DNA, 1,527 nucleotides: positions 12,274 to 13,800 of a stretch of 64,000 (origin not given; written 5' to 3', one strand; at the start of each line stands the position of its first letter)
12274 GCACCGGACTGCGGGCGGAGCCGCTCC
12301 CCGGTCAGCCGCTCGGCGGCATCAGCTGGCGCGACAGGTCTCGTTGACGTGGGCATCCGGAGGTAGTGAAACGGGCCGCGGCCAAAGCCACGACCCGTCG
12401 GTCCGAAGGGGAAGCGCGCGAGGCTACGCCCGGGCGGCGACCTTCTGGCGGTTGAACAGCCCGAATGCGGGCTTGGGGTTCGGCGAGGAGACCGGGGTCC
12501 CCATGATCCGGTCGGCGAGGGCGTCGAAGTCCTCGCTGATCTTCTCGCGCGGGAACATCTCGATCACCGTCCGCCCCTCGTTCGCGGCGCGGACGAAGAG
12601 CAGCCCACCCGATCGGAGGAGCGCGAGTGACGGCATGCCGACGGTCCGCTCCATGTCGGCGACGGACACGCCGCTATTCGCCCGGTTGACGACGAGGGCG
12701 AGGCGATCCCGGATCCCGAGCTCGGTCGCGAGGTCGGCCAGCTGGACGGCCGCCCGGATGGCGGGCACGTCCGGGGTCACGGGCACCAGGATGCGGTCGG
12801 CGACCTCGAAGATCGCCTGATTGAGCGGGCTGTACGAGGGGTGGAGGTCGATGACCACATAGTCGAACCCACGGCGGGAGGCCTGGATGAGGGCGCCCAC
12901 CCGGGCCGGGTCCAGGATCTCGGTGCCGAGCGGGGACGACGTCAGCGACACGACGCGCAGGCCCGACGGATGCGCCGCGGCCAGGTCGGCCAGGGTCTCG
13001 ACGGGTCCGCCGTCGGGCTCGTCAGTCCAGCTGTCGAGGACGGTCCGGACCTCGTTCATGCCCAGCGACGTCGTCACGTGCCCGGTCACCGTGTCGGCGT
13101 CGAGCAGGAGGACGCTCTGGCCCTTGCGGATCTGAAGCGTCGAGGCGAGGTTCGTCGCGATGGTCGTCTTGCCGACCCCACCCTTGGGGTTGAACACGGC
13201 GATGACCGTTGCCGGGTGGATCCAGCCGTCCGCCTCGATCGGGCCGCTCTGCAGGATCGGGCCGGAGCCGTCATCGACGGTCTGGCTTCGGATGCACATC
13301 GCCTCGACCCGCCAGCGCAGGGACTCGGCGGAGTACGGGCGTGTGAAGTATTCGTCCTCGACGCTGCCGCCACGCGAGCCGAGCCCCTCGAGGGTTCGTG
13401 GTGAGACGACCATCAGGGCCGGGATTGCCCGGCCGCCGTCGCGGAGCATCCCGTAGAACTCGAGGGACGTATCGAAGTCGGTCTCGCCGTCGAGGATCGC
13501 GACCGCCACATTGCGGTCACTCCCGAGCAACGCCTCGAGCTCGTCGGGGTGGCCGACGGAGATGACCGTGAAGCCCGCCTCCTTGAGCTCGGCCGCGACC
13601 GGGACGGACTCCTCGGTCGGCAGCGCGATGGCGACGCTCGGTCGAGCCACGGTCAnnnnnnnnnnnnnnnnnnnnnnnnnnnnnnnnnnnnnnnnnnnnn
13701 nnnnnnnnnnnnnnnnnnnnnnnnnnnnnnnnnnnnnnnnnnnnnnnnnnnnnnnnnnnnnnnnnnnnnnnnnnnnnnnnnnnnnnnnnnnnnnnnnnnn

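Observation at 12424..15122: Orphan receiver-ParA/MinD ATPase paired with a 490-aa hyper-acidic coiled-coil protein carrying a C-terminal globular domain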

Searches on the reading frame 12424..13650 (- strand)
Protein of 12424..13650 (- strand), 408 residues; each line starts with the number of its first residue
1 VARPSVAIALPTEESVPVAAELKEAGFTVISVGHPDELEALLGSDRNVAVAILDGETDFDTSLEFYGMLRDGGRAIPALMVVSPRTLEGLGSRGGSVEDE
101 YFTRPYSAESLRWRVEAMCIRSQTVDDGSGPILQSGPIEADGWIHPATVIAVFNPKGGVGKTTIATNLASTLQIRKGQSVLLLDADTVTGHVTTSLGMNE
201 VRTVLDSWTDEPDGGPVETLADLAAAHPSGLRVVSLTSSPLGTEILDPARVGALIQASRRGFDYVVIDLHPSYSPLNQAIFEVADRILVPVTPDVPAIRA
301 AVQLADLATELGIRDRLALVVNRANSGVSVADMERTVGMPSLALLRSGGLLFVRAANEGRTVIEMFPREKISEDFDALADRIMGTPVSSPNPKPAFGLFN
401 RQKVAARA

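Call 3: search_protein_families(library=pfam, proteins=[window:12424-13650:-], max_evalue=0.1)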
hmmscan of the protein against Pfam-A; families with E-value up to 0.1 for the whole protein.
window:12424-13650:- (408 aa): 13 families
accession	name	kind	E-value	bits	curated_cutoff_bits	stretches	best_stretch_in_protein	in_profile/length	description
PF13614.12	AAA_31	-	7.2e-19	68.8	27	1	148-306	2-162/177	AAA domain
PF01656.29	CbiA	-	2.2e-10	41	25.4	1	150-324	1-83/125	CobQ/CobB/MinD/ParA nucleotide binding domain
PF10609.15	ParA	-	3.3e-10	40.3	27.1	1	148-202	4-57/246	NUBPL iron-transfer P-loop NTPase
PF00142.24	Fer4_NifH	-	1.5e-06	28.4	25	1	150-211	3-62/271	4Fe-4S iron sulfur cluster binding proteins, NifH/frxC family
PF09140.17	MipZ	-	1.6e-05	24.8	20.7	1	149-187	2-39/262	ATPase MipZ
PF06564.18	CBP_BcsQ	-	8e-05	22.7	21.3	1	150-185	4-38/234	Cellulose biosynthesis protein BcsQ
PF07015.17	VirC1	-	0.00012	21.9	24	0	255-291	77-113/231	VirC1 protein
PF03709.21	OKR_DC_1_N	-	0.0015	19.2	29.3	1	17-86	8-74/111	Orn/Lys/Arg decarboxylase, N-terminal domain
PF01583.26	APS_kinase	-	0.0031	18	21.1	1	156-200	10-53/152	Adenylylsulphate kinase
PF02374.21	ArsA_ATPase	-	0.0038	16.9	24.3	1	152-186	5-38/305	Anion-transporting ATPase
PF13481.12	AAA_25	-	0.015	15.4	27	0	147-268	32-150/195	AAA domain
PF16575.11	CLP1_P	-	0.041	14.2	26.6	1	158-194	4-39/188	mRNA cleavage and polyadenylation factor CLP1 P-loop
PF00448.28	SRP54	-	0.053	13.6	22.7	1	157-188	10-40/196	SRP54-type protein, GTPase domain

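Call 4: search_protein_families(library=ncbifam, proteins=[window:12424-13650:-], max_evalue=0.1)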
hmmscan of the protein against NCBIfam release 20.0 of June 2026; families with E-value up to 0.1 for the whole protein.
window:12424-13650:- (408 aa): 41 families (the best 25 are shown)
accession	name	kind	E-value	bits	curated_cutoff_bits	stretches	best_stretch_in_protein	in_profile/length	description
NF041546.1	ParA_partition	equivalog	3.3e-25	88.8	180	2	247-380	62-202/203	ParA family partition ATPase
TIGR03815.1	CpaE_hom_Actino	equivalog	6.2e-22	78.2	154.45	1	146-349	110-309/340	septum site-determining protein Ssd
TIGR01968.1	minD_bact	equivalog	9.1e-18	64.5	212.9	1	148-388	2-242/261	septum site-determining protein MinD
TIGR01969.1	minD_arch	subfamily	6.2e-17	61.6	201.75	1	149-390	2-238/251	cell division ATPase MinD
TIGR03371.1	cellulose_yhjQ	equivalog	6.7e-13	48.7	157.85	1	148-327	2-181/246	cellulose biosynthesis protein BcsQ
NF041136.1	MrpORP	equivalog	2.8e-08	33.4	450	1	149-203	7-60/365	iron-sulfur cluster carrier protein MrpORP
TIGR01007.1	eps_fam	subfamily_domain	1.7e-07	31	108.05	1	149-282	19-148/204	polysaccharide biosynthesis tyrosine autokinase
NF008669.0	PRK11670.1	equivalog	7.6e-07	28.3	348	1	149-203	109-162/369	iron-sulfur cluster carrier protein ApbC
NF009701.0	PRK13230.1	subfamily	1.5e-06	27.5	350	1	153-209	6-61/291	nitrogenase reductase-like protein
TIGR01287.1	nifH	equivalog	1.8e-06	27.5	394.35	1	154-211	6-62/275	nitrogenase iron protein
TIGR03453.1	partition_RepA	equivalog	3.5e-06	26.1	348.45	1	148-187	105-143/387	plasmid partitioning protein RepA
NF047398.1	AAA_KGGVGR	domain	7.1e-06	26.5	90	1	148-186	3-40/190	KGGVGR-motif variant AAA ATPase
TIGR01005.1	eps_transp_fam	subfamily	1.1e-05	23.9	411.7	1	148-281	547-675/754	exopolysaccharide transport protein family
TIGR03018.1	pepcterm_TyrKin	hypoth_equivalog_domain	1.6e-05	24.3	230.65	1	149-211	37-99/207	XrtA-associated tyrosine autokinase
NF033200.1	F430_CfbC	exception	2e-05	24.1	402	1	150-209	3-60/260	Ni-sirohydrochlorin a,c-diamide reductive cyclase ATP-dependent reductase subunit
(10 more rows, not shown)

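Call 9: find_homologous_proteins(query=window:12424-13650:-)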
Query window:12424-13650:- (408 aa): 3607 proteins with E <= 0.001 among 8000 candidates; the best 120 are listed.
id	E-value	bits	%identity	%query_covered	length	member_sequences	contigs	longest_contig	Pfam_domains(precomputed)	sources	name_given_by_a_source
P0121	1.4e-257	872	99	100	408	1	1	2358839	PF00142.25,PF10609.16,PF01656.30,PF13614.13,PF09140.18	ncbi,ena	-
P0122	2.6e-257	871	98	100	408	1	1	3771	PF00142.25,PF10609.16,PF01656.30,PF13614.13,PF09140.18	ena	-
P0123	8.1e-249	843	95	100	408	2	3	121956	PF00142.25,PF10609.16,PF01656.30,PF13614.13,PF07015.18,PF09140.18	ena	-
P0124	2.3e-231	786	89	100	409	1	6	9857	PF00142.25,PF10609.16,PF01656.30,PF13614.13,PF09140.18,PF06564.19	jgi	jgi:pilus assembly protein CpaE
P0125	2.6e-229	779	87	100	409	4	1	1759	PF00142.25,PF10609.16,PF01656.30,PF13614.13,PF07015.18,PF09140.18,PF06564.19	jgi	jgi:Flp pilus assembly CpaE family ATPase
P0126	3.3e-229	779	89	100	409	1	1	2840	PF00142.25,PF10609.16,PF01656.30,PF13614.13,PF09140.18,PF06564.19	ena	-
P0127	4.4e-229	778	87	100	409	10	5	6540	PF00142.25,PF10609.16,PF01656.30,PF13614.13,PF07015.18,PF09140.18,PF06564.19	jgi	jgi:pilus assembly protein CpaE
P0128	6.3e-229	778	88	100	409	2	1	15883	PF00142.25,PF10609.16,PF01656.30,PF13614.13,PF07015.18,PF09140.18,PF06564.19,PF03709.22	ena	-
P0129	8.4e-229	777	87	100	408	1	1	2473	PF00142.25,PF10609.16,PF01656.30,PF13614.13,PF09140.18,PF06564.19,PF03709.22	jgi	jgi:pilus assembly protein CpaE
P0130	1.4e-228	777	88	100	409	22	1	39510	PF00142.25,PF10609.16,PF01656.30,PF13614.13,PF09140.18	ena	-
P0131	1.4e-228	777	88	100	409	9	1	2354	PF00142.25,PF10609.16,PF01656.30,PF13614.13,PF09140.18,PF06564.19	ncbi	-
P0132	3.3e-228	775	87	100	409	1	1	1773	PF00142.25,PF10609.16,PF01656.30,PF13614.13,PF09140.18,PF06564.19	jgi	jgi:pilus assembly protein CpaE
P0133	6.5e-228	774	88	100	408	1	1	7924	PF00142.25,PF10609.16,PF01656.30,PF13614.13,PF09140.18,PF06564.19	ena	-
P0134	7.2e-228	774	88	100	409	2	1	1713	PF00142.25,PF10609.16,PF01656.30,PF13614.13,PF07015.18,PF09140.18,PF06564.19,PF03709.22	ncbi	-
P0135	7.3e-228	774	87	100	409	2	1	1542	PF00142.25,PF10609.16,PF01656.30,PF13614.13,PF09140.18,PF06564.19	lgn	-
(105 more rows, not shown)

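Call 24: search_solved_structures(query=window:12424-13650:-, max_evalue=0.001, show_alignments=1)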
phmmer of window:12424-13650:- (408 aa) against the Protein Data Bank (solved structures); distinct sequences matched with E-value up to 0.001: 27.
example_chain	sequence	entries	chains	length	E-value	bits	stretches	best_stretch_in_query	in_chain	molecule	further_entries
5j1j_A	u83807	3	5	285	1.8e-16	63.4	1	136-396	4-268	Site-determining protein | Transcriptional antiactivator FleN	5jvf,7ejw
8p53_A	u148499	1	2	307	2.3e-15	59.8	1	134-396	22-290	Antiactivator FleN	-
8pb9_A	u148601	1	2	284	5e-15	58.7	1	141-396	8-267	Antiactivator FleN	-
1wcv_1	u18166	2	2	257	2.2e-13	53.3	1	150-319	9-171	SEGREGATION PROTEIN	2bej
2bek_A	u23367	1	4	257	1.6e-12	50.5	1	150-319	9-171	SEGREGATION PROTEIN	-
3ea0_A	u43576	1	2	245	1.9e-11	46.9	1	150-374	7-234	ATPase, ParA family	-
4v03_A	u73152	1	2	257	1.4e-09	40.8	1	147-324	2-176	SITE-DETERMINING PROTEIN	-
7dut_A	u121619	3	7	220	1.1e-08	37.8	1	149-304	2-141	SOJ protein (Soj)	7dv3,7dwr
4v02_A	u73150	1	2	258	1.7e-08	37.2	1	147-324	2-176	SITE-DETERMINING PROTEIN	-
6iub_A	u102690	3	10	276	2.7e-08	36.5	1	148-200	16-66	SpoOJ regulator (Soj)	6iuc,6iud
4rz2_A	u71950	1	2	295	9.6e-08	34.7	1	149-326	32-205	Site-determining protein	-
8ray_B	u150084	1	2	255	9.9e-08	34.7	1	149-305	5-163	ParA family protein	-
8jmj_A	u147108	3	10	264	1.9e-07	33.7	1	148-200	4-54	SpoOJ regulator (Soj)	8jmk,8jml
4rz3_A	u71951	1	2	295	1.2e-06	31.1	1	149-326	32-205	Site-determining protein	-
1hyq_A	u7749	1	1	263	1.6e-06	30.7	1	150-384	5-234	CELL DIVISION INHIBITOR (MIND-1)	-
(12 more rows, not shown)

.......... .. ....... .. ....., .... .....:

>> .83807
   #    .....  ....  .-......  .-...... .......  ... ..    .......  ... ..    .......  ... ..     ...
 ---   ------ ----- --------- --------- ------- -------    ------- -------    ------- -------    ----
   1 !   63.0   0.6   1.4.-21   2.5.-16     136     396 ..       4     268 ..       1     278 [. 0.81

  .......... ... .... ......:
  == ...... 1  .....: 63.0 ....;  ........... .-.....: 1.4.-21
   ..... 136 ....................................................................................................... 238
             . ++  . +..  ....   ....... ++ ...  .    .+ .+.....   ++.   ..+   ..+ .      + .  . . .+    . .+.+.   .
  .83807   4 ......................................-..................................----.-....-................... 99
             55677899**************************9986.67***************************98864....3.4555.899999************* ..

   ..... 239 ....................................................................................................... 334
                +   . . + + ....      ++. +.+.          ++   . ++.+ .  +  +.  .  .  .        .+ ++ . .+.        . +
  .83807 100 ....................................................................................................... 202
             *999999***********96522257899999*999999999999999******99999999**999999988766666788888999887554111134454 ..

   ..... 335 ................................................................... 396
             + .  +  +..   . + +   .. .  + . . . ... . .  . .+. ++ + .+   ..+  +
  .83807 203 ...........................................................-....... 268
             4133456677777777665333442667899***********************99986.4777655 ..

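Call 28: find_related_loci(query=A3, collection=genome_contigs, flank=6000)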
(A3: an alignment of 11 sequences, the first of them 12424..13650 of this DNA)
Query A3 (408 aa) in genome_contigs; peptide patterns used: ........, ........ (x = any residue, [..] = any of these).
599 stretches matched a pattern (row limit reached: there are more); 530 encode a relative of the query (tblastn E <= 1e-3); the best 80 are kept; 80 distinct loci.
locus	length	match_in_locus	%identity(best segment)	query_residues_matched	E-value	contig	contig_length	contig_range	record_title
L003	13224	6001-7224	98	1-408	0e+0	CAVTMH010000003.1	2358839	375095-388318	MAG: uncultured Chloroflexia bacterium isolate MFD05747.bin.1.75 genome assembly, contig: contig_814, whole genome shotg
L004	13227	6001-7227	89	1-408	0e+0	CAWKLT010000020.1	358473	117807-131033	MAG: uncultured Chloroflexia bacterium isolate MFD08497.bin.2.150 genome assembly, contig: contig_76018, whole genome sh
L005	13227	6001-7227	87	1-408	0e+0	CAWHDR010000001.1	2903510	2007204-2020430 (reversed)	MAG: uncultured Chloroflexia bacterium isolate MFD04212.bin.2.22 genome assembly, contig: contig_1642, whole genome shot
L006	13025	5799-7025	88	1-408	0e+0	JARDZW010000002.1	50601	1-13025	MAG: Chloroflexota bacterium isolate C_No_T0_bin.2 scaffold_22, whole genome shotgun sequence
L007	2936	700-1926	86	1-408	0e+0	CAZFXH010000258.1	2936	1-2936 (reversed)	MAG TPA_asm: uncultured Anaerolineaceae bacterium isolate binchicken_co31_243 genome assembly, contig: k141_4567531, who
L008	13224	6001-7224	85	1-408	0e+0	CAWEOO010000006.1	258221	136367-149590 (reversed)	MAG: uncultured Chloroflexia bacterium isolate MFD02840.bin.3.631 genome assembly, contig: contig_21253, whole genome sh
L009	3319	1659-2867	85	3-404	0e+0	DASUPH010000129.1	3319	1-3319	MAG TPA_asm: Candidatus Limnocylindrales bacterium isolate SMAG_U1649 k141_1293789, whole genome shotgun sequence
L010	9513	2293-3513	85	3-408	0e+0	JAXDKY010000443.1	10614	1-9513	MAG: Chloroflexota bacterium isolate BP_605 scaffold_3683460, whole genome shotgun sequence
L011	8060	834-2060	80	1-408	0e+0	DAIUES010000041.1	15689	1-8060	MAG TPA_asm: Candidatus Limnocylindrales bacterium isolate CTOTU27539 NODE_489_length_15689_cov_5.939171, whole genome s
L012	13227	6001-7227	79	1-408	0e+0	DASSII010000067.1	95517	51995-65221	MAG TPA_asm: Candidatus Limnocylindrales bacterium isolate SMAG_U1083 k141_908867, whole genome shotgun sequence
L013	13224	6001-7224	75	1-408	0e+0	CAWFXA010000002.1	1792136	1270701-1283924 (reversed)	MAG: uncultured Chloroflexia bacterium isolate MFD06742.bin.1.113 genome assembly, contig: contig_4562, whole genome sho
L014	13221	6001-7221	76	1-407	0e+0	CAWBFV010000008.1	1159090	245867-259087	MAG: uncultured Chloroflexia bacterium isolate MFD09212.bin.2.194 genome assembly, contig: contig_6726, whole genome sho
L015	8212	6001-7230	77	1-408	0e+0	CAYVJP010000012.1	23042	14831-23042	MAG TPA_asm: uncultured Anaerolineaceae bacterium isolate SRP237561_co1_263 genome assembly, contig: NODE_3531_length_23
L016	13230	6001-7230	76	1-408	0e+0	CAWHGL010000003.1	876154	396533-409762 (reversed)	MAG: uncultured Chloroflexia bacterium isolate MFD00392.bin.2.284 genome assembly, contig: contig_19798, whole genome sh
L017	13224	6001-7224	75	1-408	0e+0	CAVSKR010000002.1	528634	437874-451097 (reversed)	MAG: uncultured Chloroflexia bacterium isolate MFD09206.bin.1.191 genome assembly, contig: contig_3226, whole genome sho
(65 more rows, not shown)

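Call 58: search_dna_similar(query=window:12424-13650:-, collection=plasmids, mode=protein, max_rows=25)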
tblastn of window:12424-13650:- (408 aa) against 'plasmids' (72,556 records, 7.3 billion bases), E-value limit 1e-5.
Records with a match: 1091; places in all: 1117; records where one place covers at least 80% of the query: 0.
Best place of each record, by identity: <60% 1091.
By first word of the organism name: Enterococcus 403; Sinorhizobium 69; Xanthomonas 56; Piscirickettsia 55; Serratia 48; Bacteroides 32; Clostridium 30; Sphingobium 28; Burkholderia 17; Aeromonas 13; and 145 more.
By predicted mobility (MOB-suite, as given by PLSDB): non-mobilizable 548; conjugative 280; mobilizable 263.
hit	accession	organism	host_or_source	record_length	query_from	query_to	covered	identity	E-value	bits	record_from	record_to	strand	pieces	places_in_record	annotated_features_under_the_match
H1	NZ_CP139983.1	Sphingobium yanoikuyae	-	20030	97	378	69%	27.6%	3e-7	60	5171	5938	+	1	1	AAA family ATPase | SprT-like domain-containing protein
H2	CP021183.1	Rhizorhabdus wittichii DC-6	activated sludge of a wastewater ...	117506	115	378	65%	29.2%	2e-7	61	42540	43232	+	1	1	chromosome partitioning protein ParA | transcription elongation protein SprT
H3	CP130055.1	Sinorhizobium meliloti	Medicago,Cell culture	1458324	149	407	63%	29.4%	6e-9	66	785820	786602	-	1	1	none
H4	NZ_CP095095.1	Flavonifractor plautii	Homo sapiens,isolate,feces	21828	143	383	59%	31.1%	5e-9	66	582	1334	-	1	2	AAA family ATPase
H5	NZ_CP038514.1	Aeromonas sp. 2692-1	chicken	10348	149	383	58%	31.8%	5e-11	72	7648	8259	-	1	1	parA: ParA family partition ATPase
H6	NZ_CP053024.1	Sphingobium yanoikuyae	whole organism,River sediment ...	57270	112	374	64%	28.2%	2e-6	58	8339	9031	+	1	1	AAA family ATPase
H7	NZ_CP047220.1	Sphingobium yanoikuyae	cell culture,sludge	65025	112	374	64%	28.2%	2e-6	58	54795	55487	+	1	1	AAA family ATPase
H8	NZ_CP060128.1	Sphingobium yanoikuyae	Cell culture,soil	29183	103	369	65%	27.7%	5e-8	63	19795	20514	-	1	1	AAA family ATPase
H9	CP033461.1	Brevibacillus laterosporus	cabbage,whole organism,cabbage seeds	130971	116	403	71%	25.6%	3e-9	67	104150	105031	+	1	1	hypothetical protein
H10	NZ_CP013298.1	Arthrobacter sp. YC-RL1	cell culture,petroleum-contaminated soil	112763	150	382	57%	31.7%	6e-10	69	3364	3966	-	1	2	parA: ParA family partition ATPase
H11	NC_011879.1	Pseudarthrobacter chlorophenolicus A6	-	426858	149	382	57%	31.5%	2e-17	92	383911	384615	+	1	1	AAA family ATPase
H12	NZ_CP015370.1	Methylobacterium phyllosphaerae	cell culture,leaf tissues of rice in ...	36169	112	379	66%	27.4%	3e-9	67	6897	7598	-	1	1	parA: ParA family partition ATPase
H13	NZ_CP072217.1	Bacteroides xylanisolvens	Homo sapiens,cultured bacterial ...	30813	143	404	64%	27.9%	2e-15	86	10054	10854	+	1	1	ParA family protein | hypothetical protein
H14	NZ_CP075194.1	Bacteroides thetaiotaomicron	Homo sapiens,whole organism,feces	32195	143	404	64%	27.9%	2e-15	86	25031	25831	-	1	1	ParA family protein | hypothetical protein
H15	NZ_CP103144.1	Bacteroides faecis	Homo sapiens,cell culture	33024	143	404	64%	27.9%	2e-15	86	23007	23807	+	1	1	ParA family protein | hypothetical protein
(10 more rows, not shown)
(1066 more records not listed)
